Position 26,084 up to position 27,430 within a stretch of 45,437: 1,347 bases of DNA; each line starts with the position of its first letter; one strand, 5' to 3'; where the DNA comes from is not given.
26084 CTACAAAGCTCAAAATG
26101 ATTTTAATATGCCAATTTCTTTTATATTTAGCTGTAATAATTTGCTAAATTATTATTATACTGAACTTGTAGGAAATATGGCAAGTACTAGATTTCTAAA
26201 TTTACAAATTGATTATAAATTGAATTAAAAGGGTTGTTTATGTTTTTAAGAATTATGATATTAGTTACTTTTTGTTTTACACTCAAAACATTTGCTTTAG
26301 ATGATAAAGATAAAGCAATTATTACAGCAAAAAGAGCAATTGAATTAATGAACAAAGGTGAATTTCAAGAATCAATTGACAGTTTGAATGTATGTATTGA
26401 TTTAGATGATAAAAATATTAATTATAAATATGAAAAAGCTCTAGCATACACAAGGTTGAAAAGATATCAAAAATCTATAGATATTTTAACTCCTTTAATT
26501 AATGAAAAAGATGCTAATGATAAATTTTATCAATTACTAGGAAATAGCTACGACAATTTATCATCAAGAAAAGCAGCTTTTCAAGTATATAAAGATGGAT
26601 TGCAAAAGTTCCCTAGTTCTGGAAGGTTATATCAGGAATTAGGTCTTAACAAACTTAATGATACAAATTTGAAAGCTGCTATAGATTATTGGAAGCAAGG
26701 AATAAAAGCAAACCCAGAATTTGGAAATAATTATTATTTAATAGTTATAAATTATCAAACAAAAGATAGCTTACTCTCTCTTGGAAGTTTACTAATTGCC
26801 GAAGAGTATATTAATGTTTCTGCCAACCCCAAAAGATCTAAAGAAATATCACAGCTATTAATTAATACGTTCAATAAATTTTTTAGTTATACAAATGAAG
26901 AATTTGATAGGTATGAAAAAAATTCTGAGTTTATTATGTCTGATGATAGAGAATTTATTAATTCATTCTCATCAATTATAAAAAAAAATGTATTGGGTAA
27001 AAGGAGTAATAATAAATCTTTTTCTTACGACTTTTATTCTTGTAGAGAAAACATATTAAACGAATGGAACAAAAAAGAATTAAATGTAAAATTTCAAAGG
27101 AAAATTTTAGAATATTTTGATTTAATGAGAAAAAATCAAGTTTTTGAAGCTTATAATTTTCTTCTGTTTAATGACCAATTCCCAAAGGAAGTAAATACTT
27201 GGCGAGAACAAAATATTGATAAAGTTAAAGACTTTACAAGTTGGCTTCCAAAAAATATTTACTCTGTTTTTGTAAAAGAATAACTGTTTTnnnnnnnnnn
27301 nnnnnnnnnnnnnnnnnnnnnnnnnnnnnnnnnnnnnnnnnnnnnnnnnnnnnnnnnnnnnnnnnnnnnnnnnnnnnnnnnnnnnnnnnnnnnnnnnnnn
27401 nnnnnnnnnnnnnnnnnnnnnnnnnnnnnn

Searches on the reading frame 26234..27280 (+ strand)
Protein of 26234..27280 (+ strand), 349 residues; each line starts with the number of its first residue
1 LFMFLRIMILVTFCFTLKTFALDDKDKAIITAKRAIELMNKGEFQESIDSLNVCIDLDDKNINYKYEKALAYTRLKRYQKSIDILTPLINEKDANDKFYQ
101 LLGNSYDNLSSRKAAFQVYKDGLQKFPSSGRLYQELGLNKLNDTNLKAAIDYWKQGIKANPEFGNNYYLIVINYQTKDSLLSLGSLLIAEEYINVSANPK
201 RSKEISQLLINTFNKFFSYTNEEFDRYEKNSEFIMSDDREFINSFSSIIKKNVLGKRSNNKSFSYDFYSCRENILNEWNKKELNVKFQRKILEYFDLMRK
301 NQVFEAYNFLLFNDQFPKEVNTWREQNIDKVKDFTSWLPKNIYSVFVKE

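Call 55: search_protein_families(library=pfam, proteins=[window:26234-27280:+], max_evalue=0.001)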
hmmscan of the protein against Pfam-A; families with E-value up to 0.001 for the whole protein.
window:26234-27280:+ (349 aa): 6 families
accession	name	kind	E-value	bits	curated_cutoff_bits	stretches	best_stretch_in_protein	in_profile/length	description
PF07719.23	TPR_2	-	1.5e-07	31.4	27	0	132-162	3-33/34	Tetratricopeptide repeat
PF13181.12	TPR_8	-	5e-06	26.7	25.7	0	64-85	3-24/34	Tetratricopeptide repeat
PF20308.4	TPR-S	-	1.6e-05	25.8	27.6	1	44-174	2-98/102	Tetratricopeptide Repeats-Sensor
PF04212.24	MIT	-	0.00011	22.6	30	0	75-100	24-48/66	MIT (microtubule interacting and transport) domain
PF00515.34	TPR_1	-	0.00024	21.2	27.8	0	66-83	5-22/34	Tetratricopeptide repeat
PF13428.12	TPR_14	-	0.00031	21.6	23.5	0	99-137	4-42/44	Tetratricopeptide repeat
